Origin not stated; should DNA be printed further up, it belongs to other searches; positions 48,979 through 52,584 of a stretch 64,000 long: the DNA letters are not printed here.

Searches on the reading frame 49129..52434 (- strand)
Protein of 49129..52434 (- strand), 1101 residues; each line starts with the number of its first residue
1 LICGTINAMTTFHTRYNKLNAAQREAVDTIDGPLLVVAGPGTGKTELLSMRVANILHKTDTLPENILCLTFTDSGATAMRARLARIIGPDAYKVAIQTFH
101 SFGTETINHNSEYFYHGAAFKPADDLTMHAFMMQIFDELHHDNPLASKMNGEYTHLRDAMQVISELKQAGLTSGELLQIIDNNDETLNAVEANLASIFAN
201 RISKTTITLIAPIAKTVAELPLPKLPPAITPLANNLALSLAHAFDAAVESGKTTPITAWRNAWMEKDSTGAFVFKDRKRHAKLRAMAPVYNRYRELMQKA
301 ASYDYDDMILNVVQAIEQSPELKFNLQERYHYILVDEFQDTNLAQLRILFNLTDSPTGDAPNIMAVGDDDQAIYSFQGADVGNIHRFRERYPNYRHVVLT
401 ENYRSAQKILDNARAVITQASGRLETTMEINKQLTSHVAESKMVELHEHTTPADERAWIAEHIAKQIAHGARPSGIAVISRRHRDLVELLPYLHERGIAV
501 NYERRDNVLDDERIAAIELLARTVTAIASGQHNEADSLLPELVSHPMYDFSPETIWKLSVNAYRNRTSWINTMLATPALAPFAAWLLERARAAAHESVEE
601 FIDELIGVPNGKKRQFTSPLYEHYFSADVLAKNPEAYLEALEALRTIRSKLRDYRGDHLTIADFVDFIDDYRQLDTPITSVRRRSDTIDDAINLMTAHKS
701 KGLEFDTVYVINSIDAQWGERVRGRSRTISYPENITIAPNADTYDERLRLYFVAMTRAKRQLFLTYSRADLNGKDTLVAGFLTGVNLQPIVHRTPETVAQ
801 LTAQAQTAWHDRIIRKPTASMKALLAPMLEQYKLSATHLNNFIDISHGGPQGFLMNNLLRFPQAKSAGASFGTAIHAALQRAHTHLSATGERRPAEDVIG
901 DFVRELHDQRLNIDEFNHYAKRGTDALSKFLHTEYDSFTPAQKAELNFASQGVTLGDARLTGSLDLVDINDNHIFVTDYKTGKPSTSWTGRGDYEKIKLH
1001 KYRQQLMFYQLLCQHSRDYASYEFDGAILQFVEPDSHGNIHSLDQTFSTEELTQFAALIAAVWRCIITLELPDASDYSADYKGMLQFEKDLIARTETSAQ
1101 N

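Call 71: search_protein_families(library=pfam, proteins=[window:49129-52434:-], max_evalue=0.001)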
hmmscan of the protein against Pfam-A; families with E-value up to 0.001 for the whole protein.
window:49129-52434:- (1101 aa): 6 families
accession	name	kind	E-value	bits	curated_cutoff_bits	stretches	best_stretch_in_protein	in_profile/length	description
PF00580.27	UvrD-helicase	-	2.3e-61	208.3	23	1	19-392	1-271/271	UvrD/REP helicase N-terminal domain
PF13361.12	UvrD_C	-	1.4e-28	100.7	25.6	1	397-768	1-349/350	UvrD-like helicase C-terminal domain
PF12705.13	PDDEXK_1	-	9.8e-19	68.7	22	1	835-1060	3-218/247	PD-(D/E)XK nuclease superfamily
PF13245.12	AAA_19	-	3.7e-18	66.4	25.1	1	23-376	1-133/134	AAA domain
PF13538.12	UvrD_C_2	-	6.5e-09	36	27.4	0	736-764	20-51/52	UvrD-like helicase C-terminal domain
PF13604.12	AAA_30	-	3.4e-07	30.6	27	0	250-424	29-173/191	AAA domain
